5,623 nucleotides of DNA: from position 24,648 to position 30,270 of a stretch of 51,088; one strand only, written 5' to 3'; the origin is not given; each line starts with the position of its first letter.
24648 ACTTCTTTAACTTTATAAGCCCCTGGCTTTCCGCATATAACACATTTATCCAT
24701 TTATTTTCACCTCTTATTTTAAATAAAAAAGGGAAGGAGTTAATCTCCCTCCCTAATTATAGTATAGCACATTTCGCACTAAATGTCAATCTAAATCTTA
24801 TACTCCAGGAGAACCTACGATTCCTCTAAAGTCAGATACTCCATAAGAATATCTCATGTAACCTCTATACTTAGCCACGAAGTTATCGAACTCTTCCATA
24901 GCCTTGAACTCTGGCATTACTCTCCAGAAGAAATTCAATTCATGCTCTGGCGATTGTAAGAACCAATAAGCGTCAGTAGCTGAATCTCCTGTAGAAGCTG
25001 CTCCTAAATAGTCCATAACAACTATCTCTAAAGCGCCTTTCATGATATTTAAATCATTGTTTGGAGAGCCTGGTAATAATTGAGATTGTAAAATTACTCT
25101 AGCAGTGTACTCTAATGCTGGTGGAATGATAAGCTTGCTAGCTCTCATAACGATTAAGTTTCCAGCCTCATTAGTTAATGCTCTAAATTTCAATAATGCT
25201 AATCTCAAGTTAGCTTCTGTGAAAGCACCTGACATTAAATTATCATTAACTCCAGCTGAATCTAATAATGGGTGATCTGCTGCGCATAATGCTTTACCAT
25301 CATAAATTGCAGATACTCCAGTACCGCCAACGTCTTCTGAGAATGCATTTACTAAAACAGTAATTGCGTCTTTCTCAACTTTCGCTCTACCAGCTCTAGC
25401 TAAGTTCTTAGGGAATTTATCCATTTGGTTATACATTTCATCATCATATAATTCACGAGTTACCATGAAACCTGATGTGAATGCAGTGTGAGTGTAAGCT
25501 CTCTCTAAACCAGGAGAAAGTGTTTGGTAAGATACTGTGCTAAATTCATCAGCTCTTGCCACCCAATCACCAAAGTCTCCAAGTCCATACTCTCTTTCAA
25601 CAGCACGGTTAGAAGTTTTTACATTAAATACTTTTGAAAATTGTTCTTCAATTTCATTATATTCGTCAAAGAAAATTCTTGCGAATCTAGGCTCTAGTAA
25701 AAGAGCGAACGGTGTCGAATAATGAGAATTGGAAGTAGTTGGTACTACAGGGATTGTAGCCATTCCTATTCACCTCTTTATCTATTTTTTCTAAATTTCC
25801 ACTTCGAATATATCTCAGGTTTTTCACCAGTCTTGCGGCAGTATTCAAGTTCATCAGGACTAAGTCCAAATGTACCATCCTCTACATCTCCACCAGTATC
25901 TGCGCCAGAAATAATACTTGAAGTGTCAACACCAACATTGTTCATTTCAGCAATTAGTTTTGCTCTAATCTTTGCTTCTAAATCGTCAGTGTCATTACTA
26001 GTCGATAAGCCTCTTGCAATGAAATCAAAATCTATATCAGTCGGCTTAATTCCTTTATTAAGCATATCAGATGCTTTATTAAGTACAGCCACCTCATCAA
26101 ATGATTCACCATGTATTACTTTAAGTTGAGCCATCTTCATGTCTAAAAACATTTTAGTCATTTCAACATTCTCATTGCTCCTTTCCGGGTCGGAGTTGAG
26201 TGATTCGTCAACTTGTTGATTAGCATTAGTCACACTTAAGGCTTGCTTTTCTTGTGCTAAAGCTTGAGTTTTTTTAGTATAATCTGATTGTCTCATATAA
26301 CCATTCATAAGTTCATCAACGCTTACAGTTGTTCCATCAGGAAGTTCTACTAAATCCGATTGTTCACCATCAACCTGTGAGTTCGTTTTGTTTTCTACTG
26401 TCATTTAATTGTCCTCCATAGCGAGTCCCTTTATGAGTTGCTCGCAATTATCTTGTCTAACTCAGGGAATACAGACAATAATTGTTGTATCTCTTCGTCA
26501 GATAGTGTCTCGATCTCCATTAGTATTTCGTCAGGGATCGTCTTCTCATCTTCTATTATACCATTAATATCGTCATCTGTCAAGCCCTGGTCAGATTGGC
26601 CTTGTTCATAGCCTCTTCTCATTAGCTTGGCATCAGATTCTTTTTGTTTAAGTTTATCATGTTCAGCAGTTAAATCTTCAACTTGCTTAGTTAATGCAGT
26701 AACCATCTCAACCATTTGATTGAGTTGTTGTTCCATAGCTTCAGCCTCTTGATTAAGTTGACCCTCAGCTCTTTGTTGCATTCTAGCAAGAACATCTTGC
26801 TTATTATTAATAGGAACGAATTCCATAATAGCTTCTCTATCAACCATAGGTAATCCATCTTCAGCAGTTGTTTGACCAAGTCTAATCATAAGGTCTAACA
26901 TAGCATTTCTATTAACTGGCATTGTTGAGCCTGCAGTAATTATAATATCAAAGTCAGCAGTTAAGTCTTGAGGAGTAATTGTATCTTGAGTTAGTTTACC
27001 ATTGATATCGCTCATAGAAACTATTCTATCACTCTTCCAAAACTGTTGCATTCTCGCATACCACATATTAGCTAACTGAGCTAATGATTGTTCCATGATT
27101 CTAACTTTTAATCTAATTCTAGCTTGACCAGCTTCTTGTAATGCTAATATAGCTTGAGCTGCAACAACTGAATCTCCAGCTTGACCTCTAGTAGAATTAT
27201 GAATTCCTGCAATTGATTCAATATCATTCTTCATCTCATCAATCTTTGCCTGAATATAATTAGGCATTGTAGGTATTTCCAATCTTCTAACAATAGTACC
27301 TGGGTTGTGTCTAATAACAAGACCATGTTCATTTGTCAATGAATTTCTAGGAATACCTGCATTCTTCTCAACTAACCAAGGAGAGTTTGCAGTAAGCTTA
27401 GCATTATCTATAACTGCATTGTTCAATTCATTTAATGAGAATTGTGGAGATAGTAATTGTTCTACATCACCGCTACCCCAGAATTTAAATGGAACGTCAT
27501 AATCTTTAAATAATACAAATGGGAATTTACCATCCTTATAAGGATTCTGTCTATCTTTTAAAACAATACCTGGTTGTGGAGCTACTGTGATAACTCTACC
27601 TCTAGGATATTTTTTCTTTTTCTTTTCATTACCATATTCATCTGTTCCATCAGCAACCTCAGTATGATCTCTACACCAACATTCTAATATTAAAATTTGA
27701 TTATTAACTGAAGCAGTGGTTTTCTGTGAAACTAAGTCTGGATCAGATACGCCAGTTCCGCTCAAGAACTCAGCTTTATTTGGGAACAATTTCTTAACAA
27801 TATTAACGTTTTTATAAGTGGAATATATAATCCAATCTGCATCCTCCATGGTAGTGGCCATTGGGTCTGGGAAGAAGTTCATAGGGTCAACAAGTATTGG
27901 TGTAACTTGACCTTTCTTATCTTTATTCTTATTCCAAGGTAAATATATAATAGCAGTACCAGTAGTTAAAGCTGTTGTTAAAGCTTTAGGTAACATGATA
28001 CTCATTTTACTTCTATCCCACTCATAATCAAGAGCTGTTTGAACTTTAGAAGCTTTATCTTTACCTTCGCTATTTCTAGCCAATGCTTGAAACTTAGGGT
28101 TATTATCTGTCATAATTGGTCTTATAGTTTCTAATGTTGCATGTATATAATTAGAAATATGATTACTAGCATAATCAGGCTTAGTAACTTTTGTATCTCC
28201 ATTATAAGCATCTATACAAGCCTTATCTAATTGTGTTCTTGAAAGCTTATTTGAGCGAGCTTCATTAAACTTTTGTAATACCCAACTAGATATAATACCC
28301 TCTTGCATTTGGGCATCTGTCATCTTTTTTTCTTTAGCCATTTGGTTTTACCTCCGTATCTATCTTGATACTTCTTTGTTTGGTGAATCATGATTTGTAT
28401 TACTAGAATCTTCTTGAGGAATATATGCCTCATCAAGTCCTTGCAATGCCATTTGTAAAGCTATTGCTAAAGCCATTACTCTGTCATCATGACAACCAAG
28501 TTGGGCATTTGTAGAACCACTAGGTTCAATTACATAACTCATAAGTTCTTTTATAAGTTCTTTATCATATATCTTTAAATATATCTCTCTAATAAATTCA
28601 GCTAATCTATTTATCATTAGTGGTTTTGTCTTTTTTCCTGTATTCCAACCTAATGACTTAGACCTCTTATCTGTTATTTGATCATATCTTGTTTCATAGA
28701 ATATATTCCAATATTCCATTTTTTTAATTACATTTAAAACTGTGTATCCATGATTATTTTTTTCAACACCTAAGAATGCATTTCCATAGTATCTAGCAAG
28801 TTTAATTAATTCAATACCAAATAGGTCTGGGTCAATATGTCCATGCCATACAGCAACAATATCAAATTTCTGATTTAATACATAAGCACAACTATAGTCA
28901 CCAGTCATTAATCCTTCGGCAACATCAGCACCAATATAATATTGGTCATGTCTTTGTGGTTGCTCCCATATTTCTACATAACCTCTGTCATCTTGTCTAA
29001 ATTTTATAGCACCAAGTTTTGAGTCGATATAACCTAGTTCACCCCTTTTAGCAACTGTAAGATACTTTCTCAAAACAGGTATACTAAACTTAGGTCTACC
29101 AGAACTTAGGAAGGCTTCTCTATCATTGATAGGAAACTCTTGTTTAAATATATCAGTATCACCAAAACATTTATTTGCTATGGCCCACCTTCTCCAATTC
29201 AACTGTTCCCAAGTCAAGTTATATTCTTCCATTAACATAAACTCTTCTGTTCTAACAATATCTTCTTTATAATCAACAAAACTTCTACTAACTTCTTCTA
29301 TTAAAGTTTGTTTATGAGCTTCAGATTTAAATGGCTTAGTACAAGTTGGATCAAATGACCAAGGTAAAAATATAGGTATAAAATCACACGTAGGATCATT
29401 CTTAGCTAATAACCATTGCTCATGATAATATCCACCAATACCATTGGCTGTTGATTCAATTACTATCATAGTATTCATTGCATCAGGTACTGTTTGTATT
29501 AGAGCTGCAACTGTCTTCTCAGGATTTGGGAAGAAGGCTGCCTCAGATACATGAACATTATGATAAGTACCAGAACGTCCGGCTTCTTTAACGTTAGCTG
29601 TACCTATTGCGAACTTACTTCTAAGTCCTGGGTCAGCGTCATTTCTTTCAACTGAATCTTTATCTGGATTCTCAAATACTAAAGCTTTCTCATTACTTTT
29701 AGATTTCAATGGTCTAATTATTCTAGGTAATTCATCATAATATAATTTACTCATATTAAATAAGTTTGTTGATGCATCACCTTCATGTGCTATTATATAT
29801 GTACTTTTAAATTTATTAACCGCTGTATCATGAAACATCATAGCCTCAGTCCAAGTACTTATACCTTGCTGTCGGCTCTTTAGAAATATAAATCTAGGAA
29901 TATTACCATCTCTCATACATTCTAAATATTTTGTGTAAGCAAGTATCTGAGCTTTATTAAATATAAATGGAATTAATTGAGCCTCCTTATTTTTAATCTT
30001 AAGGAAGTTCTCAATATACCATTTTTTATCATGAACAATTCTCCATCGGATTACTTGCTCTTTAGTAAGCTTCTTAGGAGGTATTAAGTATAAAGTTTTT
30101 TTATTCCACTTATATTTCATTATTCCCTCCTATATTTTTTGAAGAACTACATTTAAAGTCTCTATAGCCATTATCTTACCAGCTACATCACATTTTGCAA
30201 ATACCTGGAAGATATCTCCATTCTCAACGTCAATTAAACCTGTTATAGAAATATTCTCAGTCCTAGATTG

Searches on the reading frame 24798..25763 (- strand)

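Call 12: search_protein_families(library=phrogs, proteins=[window:24798-25763:-], max_evalue=0.00001)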
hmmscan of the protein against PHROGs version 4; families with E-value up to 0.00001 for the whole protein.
window:24798-25763:- (321 aa): 3 families
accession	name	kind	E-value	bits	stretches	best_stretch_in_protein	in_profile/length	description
phrog_371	-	head and packaging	8.2e-16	59.1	1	178-253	232-303/303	major head protein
phrog_133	-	head and packaging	1.4e-15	57.9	1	14-320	378-667/668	head maturation protease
phrog_4523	-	head and packaging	1.7e-12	47.9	1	14-315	356-638/644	major head and protease protein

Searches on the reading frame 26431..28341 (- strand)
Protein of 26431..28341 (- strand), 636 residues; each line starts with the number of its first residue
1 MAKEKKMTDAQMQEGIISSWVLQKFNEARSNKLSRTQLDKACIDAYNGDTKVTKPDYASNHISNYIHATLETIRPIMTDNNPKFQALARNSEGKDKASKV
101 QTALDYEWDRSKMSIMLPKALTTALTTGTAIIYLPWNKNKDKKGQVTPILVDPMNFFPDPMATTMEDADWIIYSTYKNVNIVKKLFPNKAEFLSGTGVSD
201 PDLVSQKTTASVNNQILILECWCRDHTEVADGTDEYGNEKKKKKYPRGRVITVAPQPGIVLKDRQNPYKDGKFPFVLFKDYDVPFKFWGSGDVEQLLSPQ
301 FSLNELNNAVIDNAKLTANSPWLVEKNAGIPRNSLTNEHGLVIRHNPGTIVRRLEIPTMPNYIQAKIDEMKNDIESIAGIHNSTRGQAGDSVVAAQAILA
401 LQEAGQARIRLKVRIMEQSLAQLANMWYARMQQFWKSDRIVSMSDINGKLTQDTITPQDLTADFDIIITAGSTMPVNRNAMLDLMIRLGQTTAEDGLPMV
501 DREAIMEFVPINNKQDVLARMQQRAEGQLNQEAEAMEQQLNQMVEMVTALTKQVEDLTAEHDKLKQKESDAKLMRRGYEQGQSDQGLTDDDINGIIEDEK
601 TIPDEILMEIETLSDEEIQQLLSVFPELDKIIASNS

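Call 12: search_protein_families(library=phrogs, proteins=[window:26431-28341:-], max_evalue=0.00001)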
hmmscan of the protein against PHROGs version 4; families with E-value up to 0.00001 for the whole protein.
window:26431-28341:- (636 aa): 3 families
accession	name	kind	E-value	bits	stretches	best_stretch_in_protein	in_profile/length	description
phrog_156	-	head and packaging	8.4e-51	174.2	1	13-574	7-621/681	portal protein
phrog_1216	-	head and packaging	6.2e-32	112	1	139-572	205-635/714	portal protein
phrog_332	-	connector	1.5e-22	80.7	1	79-572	90-555/560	head-tail adaptor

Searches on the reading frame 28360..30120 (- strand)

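Call 12: search_protein_families(library=phrogs, proteins=[window:28360-30120:-], max_evalue=0.00001)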
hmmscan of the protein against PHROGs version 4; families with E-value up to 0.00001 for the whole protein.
window:28360-30120:- (586 aa): 5 families
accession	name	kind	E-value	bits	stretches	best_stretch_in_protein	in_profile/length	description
phrog_38407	-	unknown function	2.9e-36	126.2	1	380-558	168-348/370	-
phrog_24361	-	head and packaging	8.7e-27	94.9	1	422-558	1-138/162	terminase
phrog_2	-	head and packaging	1.7e-23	84.3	1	25-559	250-593/807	terminase large subunit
phrog_26724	-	unknown function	1.8e-10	41.7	1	28-232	9-190/192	-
phrog_38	-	head and packaging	3.1e-09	37.1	1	382-569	533-714/760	terminase large subunit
